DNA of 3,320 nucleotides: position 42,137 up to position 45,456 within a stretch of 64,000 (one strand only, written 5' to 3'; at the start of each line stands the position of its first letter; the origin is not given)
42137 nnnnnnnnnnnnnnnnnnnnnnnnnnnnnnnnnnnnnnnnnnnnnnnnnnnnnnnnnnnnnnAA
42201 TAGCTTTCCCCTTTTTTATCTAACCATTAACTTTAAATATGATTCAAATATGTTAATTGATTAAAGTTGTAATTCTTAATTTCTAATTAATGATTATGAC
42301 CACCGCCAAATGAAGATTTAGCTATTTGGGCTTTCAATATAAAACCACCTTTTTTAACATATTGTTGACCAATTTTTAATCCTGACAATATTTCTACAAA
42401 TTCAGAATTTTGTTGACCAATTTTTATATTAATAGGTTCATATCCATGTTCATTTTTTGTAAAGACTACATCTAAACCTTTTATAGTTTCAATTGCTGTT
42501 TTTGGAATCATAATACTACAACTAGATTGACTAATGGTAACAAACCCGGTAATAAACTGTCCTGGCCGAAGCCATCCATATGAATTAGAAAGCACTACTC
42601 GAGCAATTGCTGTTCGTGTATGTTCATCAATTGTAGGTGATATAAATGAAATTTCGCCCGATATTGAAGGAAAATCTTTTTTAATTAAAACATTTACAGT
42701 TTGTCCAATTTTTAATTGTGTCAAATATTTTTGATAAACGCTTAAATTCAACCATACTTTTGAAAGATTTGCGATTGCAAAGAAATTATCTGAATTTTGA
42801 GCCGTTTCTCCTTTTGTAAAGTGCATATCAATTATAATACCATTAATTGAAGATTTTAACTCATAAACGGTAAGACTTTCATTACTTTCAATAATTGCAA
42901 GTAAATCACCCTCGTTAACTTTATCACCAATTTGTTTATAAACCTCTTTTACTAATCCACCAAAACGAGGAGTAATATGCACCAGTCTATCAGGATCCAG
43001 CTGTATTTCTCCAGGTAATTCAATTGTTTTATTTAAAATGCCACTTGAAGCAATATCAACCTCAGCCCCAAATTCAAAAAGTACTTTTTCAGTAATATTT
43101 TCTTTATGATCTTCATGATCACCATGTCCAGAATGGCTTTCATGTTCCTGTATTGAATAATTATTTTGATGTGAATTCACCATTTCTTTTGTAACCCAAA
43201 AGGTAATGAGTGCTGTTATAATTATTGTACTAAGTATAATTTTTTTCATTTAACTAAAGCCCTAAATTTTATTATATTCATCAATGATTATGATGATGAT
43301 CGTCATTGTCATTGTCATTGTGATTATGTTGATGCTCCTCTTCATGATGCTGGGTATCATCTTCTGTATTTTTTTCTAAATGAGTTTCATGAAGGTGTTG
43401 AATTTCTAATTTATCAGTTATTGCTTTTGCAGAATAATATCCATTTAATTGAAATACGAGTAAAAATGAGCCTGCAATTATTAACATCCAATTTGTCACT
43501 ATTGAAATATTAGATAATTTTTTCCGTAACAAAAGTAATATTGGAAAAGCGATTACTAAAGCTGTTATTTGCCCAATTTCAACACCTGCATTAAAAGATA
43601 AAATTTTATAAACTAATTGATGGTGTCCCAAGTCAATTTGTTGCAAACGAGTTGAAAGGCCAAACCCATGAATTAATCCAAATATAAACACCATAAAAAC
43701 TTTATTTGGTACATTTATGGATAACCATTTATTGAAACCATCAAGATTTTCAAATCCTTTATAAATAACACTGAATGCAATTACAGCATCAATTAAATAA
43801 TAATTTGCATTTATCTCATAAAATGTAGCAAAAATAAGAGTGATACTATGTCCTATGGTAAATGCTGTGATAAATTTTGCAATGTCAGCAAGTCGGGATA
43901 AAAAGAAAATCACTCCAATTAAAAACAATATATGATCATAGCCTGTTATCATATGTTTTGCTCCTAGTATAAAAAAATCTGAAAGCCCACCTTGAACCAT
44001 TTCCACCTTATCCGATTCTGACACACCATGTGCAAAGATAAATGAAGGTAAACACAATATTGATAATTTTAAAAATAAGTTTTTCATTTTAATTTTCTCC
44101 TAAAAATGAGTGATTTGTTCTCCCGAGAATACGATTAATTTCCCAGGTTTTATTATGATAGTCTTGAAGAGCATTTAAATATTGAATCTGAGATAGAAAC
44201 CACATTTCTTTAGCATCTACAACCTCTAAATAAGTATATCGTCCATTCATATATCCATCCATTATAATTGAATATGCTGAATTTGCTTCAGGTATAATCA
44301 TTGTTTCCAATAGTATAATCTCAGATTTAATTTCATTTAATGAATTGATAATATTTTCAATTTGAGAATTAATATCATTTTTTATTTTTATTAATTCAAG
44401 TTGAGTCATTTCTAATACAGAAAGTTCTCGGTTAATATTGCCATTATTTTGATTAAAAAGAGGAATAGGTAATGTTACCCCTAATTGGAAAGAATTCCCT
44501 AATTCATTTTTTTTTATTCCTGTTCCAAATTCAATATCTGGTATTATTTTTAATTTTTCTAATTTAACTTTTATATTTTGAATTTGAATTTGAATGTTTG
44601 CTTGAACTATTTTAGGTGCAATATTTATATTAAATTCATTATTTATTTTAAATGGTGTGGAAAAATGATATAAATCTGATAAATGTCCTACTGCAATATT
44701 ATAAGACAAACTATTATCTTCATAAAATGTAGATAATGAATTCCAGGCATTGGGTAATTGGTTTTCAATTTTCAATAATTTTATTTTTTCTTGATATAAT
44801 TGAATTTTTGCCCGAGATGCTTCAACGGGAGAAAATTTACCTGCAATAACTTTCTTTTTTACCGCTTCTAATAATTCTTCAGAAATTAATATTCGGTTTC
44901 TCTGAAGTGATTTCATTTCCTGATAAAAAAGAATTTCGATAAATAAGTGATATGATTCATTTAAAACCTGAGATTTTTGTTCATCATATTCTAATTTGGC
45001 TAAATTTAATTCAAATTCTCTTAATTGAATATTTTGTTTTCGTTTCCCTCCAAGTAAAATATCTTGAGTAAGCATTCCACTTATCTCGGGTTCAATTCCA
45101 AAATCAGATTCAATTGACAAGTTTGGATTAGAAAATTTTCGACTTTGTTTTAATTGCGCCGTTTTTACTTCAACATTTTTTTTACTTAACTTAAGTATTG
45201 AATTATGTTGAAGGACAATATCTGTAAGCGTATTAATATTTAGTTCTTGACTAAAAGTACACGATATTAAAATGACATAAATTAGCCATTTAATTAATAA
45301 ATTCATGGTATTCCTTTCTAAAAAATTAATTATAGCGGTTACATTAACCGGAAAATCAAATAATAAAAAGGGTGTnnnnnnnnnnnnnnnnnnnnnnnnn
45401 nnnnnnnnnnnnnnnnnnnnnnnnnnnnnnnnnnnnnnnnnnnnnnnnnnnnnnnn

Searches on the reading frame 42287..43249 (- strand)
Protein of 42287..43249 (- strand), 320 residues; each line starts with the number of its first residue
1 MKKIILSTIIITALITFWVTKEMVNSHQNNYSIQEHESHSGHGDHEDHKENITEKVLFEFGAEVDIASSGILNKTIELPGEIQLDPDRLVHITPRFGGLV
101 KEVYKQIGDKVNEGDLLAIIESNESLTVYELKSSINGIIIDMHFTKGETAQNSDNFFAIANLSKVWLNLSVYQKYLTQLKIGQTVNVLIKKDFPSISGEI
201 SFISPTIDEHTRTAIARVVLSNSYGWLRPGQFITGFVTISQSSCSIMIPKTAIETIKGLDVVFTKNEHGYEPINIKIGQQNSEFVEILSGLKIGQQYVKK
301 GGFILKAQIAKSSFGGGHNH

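Call 4: search_protein_families(library=pfam, proteins=[window:42287-43249:-], max_evalue=0.01)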
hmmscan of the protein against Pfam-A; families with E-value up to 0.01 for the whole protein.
window:42287-43249:- (320 aa): 5 families
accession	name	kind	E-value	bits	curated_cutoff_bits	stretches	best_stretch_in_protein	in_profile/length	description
PF16576.10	HlyD_D23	-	4.8e-35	121.2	30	2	128-232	108-213/214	Barrel-sandwich domain of CusB or HlyD membrane-fusion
PF13437.12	HlyD_3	-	3.1e-15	57.3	22.2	1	131-230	2-106/106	HlyD family secretion protein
PF00364.28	Biotin_lipoyl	-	6.5e-06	26.3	22.1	1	93-158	5-72/73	Biotin-requiring enzyme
PF13533.13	Biotin_lipoyl_2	-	4.8e-05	23.5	29.8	1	92-121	3-32/32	Biotin-lipoyl like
PF12700.13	HlyD_2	-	0.0086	15.3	25.1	0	145-278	247-376/416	HlyD family secretion protein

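Call 5: search_protein_families(library=ncbifam, proteins=[window:42287-43249:-], max_evalue=0.01)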
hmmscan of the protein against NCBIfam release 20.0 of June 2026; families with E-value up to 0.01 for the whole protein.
window:42287-43249:- (320 aa): 23 families
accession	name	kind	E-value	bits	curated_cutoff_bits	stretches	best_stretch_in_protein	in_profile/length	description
NF045680.1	DiMtlExpIhpB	equivalog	8.3e-76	255.1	450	1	10-313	16-322/326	divalent metal ion exporter adaptor subunit IhpB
TIGR00999.1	8a0102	subfamily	5.5e-39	133.9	319.3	1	116-306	81-271/271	CzcB/NccB family metal efflux transporter periplasmic adaptor subunit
TIGR01730.1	RND_mfp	subfamily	4.9e-31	107.9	94.9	2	125-305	131-313/322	efflux RND transporter periplasmic adaptor subunit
NF007303.0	PRK09783.1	subfamily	8.1e-12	44.3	390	1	118-308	204-395/414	copper/silver efflux system membrane fusion protein CusB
NF007362.0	PRK09859.1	equivalog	4.6e-09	35.9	738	1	195-253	251-309/385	multidrug transporter subunit MdtE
NF008606.0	PRK11578.1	equivalog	2.5e-08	33.5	342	1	132-298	187-361/371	macrolide transporter subunit MacA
TIGR00998.1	8a0101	subfamily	1.1e-07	31.2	390.8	1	126-188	202-264/334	EmrA/EmrK family multidrug efflux transporter periplasmic adaptor subunit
NF038010.1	ABC_adapt_DarC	equivalog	1.2e-07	30.9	450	1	104-299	207-402/417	darobactin export ABC transporter periplasmic adaptor subunit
NF008589.1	PRK11556.1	equivalog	6.3e-07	28.6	391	1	203-301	276-375/392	MdtA/MuxA family multidrug efflux RND transporter periplasmic adaptor subunit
NF006761.0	PRK09282.1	domain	1.2e-05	24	402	1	65-160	511-590/591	pyruvate carboxylase subunit B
NF033138.2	RND-peri-MexC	equivalog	2e-05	23.9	625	0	197-301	253-359/375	MexC family multidrug efflux RND transporter periplasmic adaptor subunit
TIGR02971.1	heterocyst_DevB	subfamily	2.7e-05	23.7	129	1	125-209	201-284/327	ABC exporter membrane fusion protein, DevB family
NF002939.0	PRK03598.1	equivalog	7.3e-05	22.1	393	1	129-207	205-284/332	secretion protein HlyD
NF045904.1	RND-peri-MexE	equivalog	8.7e-05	21.6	714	0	193-301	247-356/390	multidrug efflux RND transporter periplasmic adaptor subunit MexE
NF007785.0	PRK10476.1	equivalog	0.0005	19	376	0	125-228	205-311/347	multidrug transporter subunit MdtN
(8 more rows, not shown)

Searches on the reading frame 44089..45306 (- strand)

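Call 4: search_protein_families(library=pfam, proteins=[window:44089-45306:-], max_evalue=0.01)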
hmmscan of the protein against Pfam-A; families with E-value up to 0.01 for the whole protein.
window:44089-45306:- (405 aa): 1 family
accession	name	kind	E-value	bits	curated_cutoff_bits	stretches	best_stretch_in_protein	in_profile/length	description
PF02321.23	OEP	-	9.4e-36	123.8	22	2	231-395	13-187/187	Outer membrane efflux protein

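Call 5: search_protein_families(library=ncbifam, proteins=[window:44089-45306:-], max_evalue=0.01)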
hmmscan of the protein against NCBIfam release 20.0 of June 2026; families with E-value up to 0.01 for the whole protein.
window:44089-45306:- (405 aa): 3 families
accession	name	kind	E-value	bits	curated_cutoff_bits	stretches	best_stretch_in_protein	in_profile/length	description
NF045679.1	DiMtlExpIhpA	equivalog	1.4e-35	122.8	650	1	8-395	17-413/424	divalent metal ion exporter subunit IhpA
TIGR01844.1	type_I_sec_TolC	subfamily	2.7e-11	43.1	225.15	1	79-400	77-403/414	TolC family outer membrane protein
TIGR01845.1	outer_NodT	subfamily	3.1e-08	32.9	210.05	1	120-395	173-458/460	efflux transporter outer membrane subunit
